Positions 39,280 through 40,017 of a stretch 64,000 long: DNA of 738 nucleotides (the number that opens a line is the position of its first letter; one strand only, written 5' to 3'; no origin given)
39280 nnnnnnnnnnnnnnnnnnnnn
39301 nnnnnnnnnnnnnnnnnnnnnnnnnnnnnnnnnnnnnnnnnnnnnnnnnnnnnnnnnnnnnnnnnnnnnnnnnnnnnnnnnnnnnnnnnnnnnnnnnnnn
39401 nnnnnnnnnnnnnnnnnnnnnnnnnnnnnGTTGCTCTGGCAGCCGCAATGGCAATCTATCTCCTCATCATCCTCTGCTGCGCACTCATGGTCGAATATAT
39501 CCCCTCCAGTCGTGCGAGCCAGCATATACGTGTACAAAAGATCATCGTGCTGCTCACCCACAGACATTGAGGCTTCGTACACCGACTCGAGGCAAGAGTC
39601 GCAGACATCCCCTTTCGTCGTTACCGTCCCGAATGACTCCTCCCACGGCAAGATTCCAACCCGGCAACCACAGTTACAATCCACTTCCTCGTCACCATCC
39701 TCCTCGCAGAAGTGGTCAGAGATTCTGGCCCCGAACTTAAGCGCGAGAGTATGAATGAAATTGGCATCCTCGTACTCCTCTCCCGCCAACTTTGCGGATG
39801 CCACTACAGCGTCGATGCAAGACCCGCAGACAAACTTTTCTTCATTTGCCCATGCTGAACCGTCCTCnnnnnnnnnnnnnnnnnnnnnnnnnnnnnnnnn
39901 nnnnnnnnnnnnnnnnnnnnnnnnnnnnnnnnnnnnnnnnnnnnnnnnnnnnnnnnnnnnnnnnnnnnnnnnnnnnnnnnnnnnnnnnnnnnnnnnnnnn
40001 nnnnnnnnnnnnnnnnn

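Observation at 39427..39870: Acidic six-cysteine tandem-repeat protein whose first repeat lies upstream of any canonical start codon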

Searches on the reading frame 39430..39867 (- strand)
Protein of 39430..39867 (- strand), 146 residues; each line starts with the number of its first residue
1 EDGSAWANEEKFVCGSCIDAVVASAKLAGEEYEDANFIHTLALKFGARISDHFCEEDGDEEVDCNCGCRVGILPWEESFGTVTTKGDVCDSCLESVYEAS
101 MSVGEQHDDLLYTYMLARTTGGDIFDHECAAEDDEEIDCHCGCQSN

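Call 5: find_homologous_proteins(query=window:39430-39867:-, max_evalue=10)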
Query seq(146 aa) (146 aa): 23 proteins with E <= 10 among 36 candidates.
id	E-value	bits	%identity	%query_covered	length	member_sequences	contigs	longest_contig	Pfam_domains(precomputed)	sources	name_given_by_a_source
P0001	4.1e-84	298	94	96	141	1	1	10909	-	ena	-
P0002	1.0e-76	274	85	96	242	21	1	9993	-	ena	-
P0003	3.1e-74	266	82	97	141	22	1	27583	-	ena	-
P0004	2.7e-73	263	83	95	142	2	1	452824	-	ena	-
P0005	3.6e-73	263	81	96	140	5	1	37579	-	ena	-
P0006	1.5e-72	261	82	96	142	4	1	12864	-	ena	-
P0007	6.6e-69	249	78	96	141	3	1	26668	-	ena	-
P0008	8.4e-69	248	79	96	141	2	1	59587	-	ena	-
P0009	1.1e-68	248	77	97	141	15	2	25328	-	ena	-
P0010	5.5e-67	243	74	97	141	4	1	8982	-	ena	-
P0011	1.0e-66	242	77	95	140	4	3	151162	-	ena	-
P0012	1.2e-66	241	74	96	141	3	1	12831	-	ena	-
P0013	2.4e-63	231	71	96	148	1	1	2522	-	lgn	-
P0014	2.5e-63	231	73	95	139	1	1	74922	-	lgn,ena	-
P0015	3.7e-63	230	71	95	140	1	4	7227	-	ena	-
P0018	3.0e-48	182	87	64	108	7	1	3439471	-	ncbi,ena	-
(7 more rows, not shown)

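Call 8: find_encoding_contigs(protein=P0001, flank=6000, max_places=3)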
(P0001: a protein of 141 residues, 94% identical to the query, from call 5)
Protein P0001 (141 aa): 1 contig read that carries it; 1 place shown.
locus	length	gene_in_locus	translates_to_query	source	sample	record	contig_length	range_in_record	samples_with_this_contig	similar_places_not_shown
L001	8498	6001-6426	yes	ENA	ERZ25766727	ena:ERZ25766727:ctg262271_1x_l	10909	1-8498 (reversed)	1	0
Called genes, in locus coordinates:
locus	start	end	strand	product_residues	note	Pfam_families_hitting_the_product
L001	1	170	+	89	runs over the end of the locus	PF01765:RRF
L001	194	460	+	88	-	PF01765:RRF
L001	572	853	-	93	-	-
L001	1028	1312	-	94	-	-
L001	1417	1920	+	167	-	PF02670:DXP_reductoisom, PF03447:NAD_binding_3 (weak), PF08436:DXP_redisom_C (faint)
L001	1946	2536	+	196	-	PF08436:DXP_redisom_C, PF13288:DXPR_C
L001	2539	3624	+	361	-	PF02163:Peptidase_M50, PF00595:PDZ (faint), PF13180:PDZ_2, PF17820:PDZ_6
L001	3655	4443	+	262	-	PF04551:GcpE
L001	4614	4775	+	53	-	PF26540:GcpE_C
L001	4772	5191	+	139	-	-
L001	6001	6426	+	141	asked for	-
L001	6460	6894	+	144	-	-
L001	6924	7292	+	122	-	-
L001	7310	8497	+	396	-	?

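Call 9: find_encoding_contigs(protein=P0004, flank=6000, max_places=3)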
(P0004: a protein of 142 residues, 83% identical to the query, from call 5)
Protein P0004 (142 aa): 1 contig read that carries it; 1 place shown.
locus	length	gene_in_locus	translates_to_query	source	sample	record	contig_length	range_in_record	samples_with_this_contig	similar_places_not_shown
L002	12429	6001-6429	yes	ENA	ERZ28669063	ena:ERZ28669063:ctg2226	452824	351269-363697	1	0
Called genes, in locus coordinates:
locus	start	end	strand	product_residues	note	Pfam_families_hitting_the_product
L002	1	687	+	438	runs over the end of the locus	PF01523:PmbA_TldD_1st, PF19289:PmbA_TldD_3rd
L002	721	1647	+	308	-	PF00005:ABC_tran, PF13304:AAA_21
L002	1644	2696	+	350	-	PF12679:ABC2_membrane_2, PF12730:ABC2_membrane_4 (weak), PF10920:DUF2705 (weak)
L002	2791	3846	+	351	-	PF12679:ABC2_membrane_2 (weak), PF10920:DUF2705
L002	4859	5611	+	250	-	-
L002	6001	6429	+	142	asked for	-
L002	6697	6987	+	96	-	PF04365:BrnT_toxin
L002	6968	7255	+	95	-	PF14384:BrnA_antitoxin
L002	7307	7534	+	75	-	PF19891:DUF6364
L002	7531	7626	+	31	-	-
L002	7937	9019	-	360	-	PF08240:ADH_N, PF16912:Glu_dehyd_C, PF00107:ADH_zinc_N, PF13602:ADH_zinc_N_2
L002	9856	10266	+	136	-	PF22014:DUF6932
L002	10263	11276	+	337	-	-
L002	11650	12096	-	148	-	-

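Call 16: find_encoding_contigs(protein=P0018, flank=6000, max_places=4)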
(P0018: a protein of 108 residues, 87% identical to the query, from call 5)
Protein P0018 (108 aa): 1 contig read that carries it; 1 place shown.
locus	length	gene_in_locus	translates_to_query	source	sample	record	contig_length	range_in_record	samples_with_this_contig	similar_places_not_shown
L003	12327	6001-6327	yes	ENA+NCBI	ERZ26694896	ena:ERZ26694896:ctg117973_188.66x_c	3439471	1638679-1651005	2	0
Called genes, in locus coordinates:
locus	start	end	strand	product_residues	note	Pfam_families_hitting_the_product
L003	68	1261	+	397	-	PF02515:CoA_transf_3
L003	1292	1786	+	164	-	-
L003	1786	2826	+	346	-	-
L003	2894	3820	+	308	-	PF01909:NTP_transf_2, PF18765:Polbeta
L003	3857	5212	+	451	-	PF02515:CoA_transf_3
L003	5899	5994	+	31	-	-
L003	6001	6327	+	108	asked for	-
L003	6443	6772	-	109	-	-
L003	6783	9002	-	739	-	PF00672:HAMP, PF00512:HisKA, PF02518:HATPase_c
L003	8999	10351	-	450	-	PF13433:Peripla_BP_5 (weak), PF13458:Peripla_BP_6, PF01094:ANF_receptor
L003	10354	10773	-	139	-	PF13581:HATPase_c_2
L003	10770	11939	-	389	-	PF00072:Response_reg, PF07228:SpoIIE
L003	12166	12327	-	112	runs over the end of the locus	PF01740:STAS, PF13466:STAS_2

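Call 17: find_encoding_contigs(protein=P0011, flank=6000, max_places=4)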
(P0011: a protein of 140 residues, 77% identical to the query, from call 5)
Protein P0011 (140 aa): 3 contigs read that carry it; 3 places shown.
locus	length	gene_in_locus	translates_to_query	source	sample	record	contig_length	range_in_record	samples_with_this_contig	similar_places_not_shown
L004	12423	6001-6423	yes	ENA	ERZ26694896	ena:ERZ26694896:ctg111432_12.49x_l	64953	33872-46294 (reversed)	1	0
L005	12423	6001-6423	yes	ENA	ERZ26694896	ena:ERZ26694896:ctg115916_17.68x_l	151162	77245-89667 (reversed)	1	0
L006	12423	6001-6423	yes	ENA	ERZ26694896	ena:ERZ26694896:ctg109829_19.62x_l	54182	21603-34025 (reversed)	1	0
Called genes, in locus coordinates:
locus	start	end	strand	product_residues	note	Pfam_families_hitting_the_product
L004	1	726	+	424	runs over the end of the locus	PF00171:Aldedh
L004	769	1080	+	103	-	-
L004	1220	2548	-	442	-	PF05065:Phage_capsid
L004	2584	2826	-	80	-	-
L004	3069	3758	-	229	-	PF04586:Peptidase_S78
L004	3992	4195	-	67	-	-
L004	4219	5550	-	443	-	-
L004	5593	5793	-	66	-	-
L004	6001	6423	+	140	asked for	-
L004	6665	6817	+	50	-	-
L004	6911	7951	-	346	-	PF00274:Glycolytic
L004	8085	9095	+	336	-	PF01699:Na_Ca_ex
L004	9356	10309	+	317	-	PF23988:DUF7309, PF22007:DUF6930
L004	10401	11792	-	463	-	PF23477:zf_Tbcl_2, PF00270:DEAD, PF00271:Helicase_C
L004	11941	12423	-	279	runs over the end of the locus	PF09678:Caa3_CtaG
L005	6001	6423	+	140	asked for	-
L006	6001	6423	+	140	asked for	-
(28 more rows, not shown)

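Call 18: predict_structure(alignment_id=A3)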
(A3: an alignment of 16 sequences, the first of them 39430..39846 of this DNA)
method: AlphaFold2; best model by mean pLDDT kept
length: 139 residues; sequences in the alignment: 16
mean_pLDDT: 43.9   pTM: 0.39
mean pLDDT of the five models: 43.9, 42.0, 41.4, 40.8, 39.2
residues with pLDDT >= 90: 0; 70-90: 0; 50-70: 42; < 50: 97
segments of 3 or more residues with pLDDT < 50: 1-3, 39-85, 93-101, 106-139
pLDDT, mean of each block of 10 residues (from residue 1): 46 57 57 54 40 39 38 36 49 44 46 36 39 33
secondary structure, 60 per line:
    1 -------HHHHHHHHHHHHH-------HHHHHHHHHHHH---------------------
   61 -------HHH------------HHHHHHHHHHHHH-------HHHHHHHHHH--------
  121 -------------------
elements in order: H8-20 H28-39 H83-95 H103-112

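Call 19: find_related_loci(query=A3, collection=genome_contigs, flank=6000)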
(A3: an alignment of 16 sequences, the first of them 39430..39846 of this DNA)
Query A3 (139 aa) in genome_contigs; peptide patterns used: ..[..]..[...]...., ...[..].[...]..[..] (x = any residue, [..] = any of these).
40 stretches matched a pattern; 6 encode a relative of the query (tblastn E <= 1e-3); 6 distinct loci.
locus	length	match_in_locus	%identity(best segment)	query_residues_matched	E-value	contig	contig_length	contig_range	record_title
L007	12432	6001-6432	85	1-139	1e-72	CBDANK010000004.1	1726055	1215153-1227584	MAG: Dehalococcoidia bacterium isolate a1dbf65f-fdea-4ccb-8455-25db03c06324 genome assembly, contig: contig_4, whole gen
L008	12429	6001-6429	82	1-139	1e-72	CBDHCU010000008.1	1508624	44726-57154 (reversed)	MAG: Dehalococcoidia bacterium isolate 55646556-b4c4-4674-9987-911c49b4817b genome assembly, contig: contig_6, whole gen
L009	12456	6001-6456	81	6-139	8e-72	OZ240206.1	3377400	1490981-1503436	MAG: Dehalococcoidia bacterium isolate 2e453fae-0281-4c22-a0b3-57af5dde5db4 genome assembly, chromosome: 1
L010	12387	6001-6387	83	1-137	2e-67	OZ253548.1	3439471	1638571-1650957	MAG: Dehalococcoidia bacterium isolate 601e0476-adb4-49b6-be5a-42d8628e722d genome assembly, chromosome: 1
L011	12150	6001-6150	77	15-139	3e-22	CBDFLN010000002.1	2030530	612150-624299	MAG: Dehalococcoidia bacterium isolate 003fc3b9-e64e-4308-b6bf-e309b32d3edc genome assembly, contig: contig_2, whole gen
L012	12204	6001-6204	56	6-139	2e-21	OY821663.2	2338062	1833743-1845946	MAG: Dehalococcoidia bacterium isolate 04ec0ed8-798b-4585-a8de-e3c995a4e665 genome assembly, chromosome: 1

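Call 20: search_protein_representatives(alignment_id=A3)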
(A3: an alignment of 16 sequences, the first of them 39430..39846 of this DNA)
Query: 16 sequences, 141 profile positions. Proteins with E-value up to 0.001 (for the whole library): 26; up to 1e-10: 11; up to 1e-30: 5. The best 26 are listed.
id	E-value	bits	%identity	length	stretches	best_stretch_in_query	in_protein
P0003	9.5e-80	281.6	-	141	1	1-141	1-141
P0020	4.8e-48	178.9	-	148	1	1-102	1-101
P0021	4.3e-46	172.6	-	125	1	50-140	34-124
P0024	1.1e-34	135.6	-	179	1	6-139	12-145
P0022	3.3e-31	124.3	-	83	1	75-141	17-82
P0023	1.5e-18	83.3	-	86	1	18-88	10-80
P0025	9.4e-17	77.5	-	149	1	4-140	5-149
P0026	1.2e-15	73.9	-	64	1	79-140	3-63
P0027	1.4e-15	73.7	-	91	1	55-114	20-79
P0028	1.4e-14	70.5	-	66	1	80-139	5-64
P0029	1.8e-11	60.4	-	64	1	81-141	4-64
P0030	4.9e-09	52.5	-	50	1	93-140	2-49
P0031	1.8e-08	50.6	-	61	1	104-140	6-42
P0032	3.9e-07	46.3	-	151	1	4-59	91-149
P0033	4.5e-07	46.1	-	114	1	55-92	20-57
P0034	4.8e-06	42.8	-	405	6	7-141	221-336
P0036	4.4e-05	39.7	-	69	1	83-140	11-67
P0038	1.1e-04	38.4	-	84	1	77-140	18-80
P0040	4.0e-04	36.6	-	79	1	7-68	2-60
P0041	4.5e-04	36.4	-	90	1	7-67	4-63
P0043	6.2e-04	36.0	-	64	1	83-140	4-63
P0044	6.3e-04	35.9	-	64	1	7-65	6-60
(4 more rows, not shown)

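Call 22: search_protein_families(library=pfam, proteins=[P0024, P0025, P0026, P0028, P0034, P0036, P0040, P0041, P0043, P0044], max_evalue=5)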
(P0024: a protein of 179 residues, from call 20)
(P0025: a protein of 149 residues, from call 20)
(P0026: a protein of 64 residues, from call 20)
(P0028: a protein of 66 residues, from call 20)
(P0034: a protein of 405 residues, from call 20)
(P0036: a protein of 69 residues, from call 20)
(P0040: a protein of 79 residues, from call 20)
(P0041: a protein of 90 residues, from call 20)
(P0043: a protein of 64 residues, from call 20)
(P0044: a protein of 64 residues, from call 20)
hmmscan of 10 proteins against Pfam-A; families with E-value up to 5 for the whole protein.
P0024 (179 aa): 0 families

P0025 (149 aa): 0 families

P0026 (64 aa): 0 families

P0028 (66 aa): 0 families

P0034 (405 aa): 0 families

P0036 (69 aa): 0 families

P0040 (79 aa): 0 families

P0041 (90 aa): 0 families

P0043 (64 aa): 0 families

P0044 (64 aa): 0 families

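Call 23: search_protein_families(library=phrogs, proteins=[P0001, P0024, P0025, P0026, P0028, P0034, P0036, P0040, P0043, P0044], max_evalue=1)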
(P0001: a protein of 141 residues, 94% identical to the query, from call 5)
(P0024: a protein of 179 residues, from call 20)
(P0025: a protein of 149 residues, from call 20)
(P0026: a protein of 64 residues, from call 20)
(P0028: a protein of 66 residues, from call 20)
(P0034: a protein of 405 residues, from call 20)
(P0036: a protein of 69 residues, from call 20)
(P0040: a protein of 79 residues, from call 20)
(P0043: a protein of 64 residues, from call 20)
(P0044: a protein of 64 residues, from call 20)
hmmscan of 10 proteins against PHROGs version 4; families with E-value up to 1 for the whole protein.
P0001 (141 aa): 0 families

P0024 (179 aa): 0 families

P0025 (149 aa): 0 families

P0026 (64 aa): 0 families

P0028 (66 aa): 0 families

P0034 (405 aa): 1 family
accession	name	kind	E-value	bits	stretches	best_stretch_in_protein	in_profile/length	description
phrog_34657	-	unknown function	0.02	15.5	1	238-282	125-169/219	-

P0036 (69 aa): 2 families
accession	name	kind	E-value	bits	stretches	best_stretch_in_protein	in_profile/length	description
phrog_20063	-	unknown function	0.29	12.4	1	12-53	68-110/137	-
phrog_685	-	unknown function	0.38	11.6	1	20-46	14-39/47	-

P0040 (79 aa): 0 families

P0043 (64 aa): 1 family
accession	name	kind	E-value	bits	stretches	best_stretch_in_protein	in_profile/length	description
phrog_3281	-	DNA, RNA and nucleotide metabolism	0.021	16.2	1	19-45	64-90/107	endonuclease VII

P0044 (64 aa): 1 family
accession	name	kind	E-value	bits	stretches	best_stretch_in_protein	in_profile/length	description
phrog_1249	-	other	0.18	12.6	1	7-59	21-76/180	acetyltransferase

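Call 24: search_protein_families(library=ncbifam, proteins=[P0001, P0024, P0025, P0026, P0028, P0034, P0036, P0040, P0043, P0044], max_evalue=1)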
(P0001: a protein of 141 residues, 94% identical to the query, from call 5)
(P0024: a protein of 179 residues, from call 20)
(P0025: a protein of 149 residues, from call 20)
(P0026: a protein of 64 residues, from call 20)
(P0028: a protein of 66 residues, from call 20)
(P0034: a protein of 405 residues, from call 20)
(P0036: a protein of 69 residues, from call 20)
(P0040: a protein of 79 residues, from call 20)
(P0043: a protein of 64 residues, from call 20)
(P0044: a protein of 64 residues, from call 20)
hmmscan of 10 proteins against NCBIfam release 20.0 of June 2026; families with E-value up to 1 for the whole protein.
P0001 (141 aa): 0 families

P0024 (179 aa): 0 families

P0025 (149 aa): 0 families

P0026 (64 aa): 2 families
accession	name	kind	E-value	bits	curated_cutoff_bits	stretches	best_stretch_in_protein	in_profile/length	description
NF038169.1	lachnocin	equivalog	0.13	12.2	40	1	56-63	20-27/42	lachnocin family radical SAM-modified peptide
NF041379.1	OS_HP4_CYCXC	equivalog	0.45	10.6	90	0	52-62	28-38/90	CYCXC family (seleno)protein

P0028 (66 aa): 0 families

P0034 (405 aa): 0 families

P0036 (69 aa): 0 families

P0040 (79 aa): 0 families

P0043 (64 aa): 0 families

P0044 (64 aa): 0 families

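Call 28: find_encoding_contigs(protein=P0041, flank=5000, max_places=4)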
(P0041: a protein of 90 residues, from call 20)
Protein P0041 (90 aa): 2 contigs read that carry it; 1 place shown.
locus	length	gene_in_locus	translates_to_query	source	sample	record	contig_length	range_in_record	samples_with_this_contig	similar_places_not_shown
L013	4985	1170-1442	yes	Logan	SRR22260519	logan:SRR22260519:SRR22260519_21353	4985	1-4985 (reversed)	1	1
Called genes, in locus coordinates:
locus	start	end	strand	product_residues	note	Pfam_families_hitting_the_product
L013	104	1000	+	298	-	-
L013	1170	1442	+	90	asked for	-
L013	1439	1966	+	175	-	-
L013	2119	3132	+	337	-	-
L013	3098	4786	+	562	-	PF01624:MutS_I (weak)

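Call 29: find_encoding_contigs(protein=P0038, flank=5000, max_places=4)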
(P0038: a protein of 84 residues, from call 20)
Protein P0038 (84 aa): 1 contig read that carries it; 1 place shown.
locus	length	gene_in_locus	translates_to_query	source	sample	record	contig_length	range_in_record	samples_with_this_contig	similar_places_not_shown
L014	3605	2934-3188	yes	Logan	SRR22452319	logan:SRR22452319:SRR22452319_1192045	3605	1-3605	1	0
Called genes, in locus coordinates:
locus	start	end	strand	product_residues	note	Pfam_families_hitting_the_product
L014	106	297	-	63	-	-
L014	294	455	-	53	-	-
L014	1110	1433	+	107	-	-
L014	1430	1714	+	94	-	-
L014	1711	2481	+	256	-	PF23872:DUF7227 (faint)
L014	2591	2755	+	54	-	-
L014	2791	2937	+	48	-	-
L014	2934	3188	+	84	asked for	-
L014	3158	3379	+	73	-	-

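Call 31: search_dna_similar(query=P0038, collection=phages, mode=protein, max_evalue=0.01)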
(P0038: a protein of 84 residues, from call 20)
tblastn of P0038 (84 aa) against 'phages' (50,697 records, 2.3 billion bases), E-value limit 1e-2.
No match.

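Call 32: find_related_loci(query=A3, collection=viral_contigs, flank=6000)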
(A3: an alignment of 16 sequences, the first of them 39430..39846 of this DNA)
Query A3 (139 aa) in viral_contigs; peptide patterns used: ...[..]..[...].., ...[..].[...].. (x = any residue, [..] = any of these).
18 stretches matched a pattern, but none encodes a relative of the query by tblastn (E <= 1e-3).

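Call 33: search_dna_similar(query=P0001, collection=phages, mode=protein, max_evalue=0.1)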
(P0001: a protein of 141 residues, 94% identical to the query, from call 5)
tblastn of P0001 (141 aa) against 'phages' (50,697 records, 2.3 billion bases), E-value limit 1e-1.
No match.

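Call 34: search_dna_similar(query=P0001, collection=plasmids, mode=protein, max_evalue=0.1)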
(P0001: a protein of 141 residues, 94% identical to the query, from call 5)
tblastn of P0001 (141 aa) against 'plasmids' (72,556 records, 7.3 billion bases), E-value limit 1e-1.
No match.

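Call 36: find_encoding_contigs(protein=window:39430-39804:-, flank=3000, max_places=10)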
Protein seq(125 aa) (125 aa): no gene with exactly this product is on record in the collection.

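Call 50: find_related_loci(query=A3, collection=metagenome_contigs, flank=8000)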
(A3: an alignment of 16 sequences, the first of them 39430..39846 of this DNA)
Query A3 (139 aa) in metagenome_contigs; peptide patterns used: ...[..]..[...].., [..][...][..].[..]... (x = any residue, [..] = any of these).
255 stretches matched a pattern, but none encodes a relative of the query by tblastn (E <= 1e-3).

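Call 51: find_encoding_contigs(protein=P0014, flank=8000, max_places=2)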
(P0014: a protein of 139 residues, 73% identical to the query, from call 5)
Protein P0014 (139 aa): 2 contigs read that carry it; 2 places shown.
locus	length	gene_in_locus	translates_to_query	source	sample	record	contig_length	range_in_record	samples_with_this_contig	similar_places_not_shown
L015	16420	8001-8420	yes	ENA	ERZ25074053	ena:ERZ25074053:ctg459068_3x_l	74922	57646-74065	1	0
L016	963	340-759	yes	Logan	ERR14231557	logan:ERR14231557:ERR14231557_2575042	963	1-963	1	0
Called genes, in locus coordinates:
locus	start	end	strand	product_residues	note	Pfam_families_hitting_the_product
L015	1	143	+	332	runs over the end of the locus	PF00271:Helicase_C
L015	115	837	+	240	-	PF08463:EcoEI_R_C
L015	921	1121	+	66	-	-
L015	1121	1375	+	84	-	-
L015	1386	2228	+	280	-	PF01420:Methylase_S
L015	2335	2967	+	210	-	PF01420:Methylase_S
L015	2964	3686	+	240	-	PF12161:HsdM_N, PF02384:N6_Mtase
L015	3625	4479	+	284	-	PF02384:N6_Mtase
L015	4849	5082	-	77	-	-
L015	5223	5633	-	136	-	-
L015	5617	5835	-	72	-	-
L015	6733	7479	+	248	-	-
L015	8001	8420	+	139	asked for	-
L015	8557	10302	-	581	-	-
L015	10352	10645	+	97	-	-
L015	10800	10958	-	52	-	-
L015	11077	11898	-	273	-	PF01609:DDE_Tnp_1, PF13701:DDE_Tnp_1_4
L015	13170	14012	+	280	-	-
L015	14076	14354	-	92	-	-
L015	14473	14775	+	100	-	-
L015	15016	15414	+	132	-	-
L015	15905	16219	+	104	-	PF05930:Phage_AlpA, PF12728:HTH_17 (weak)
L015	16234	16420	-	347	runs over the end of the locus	?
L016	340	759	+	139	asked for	-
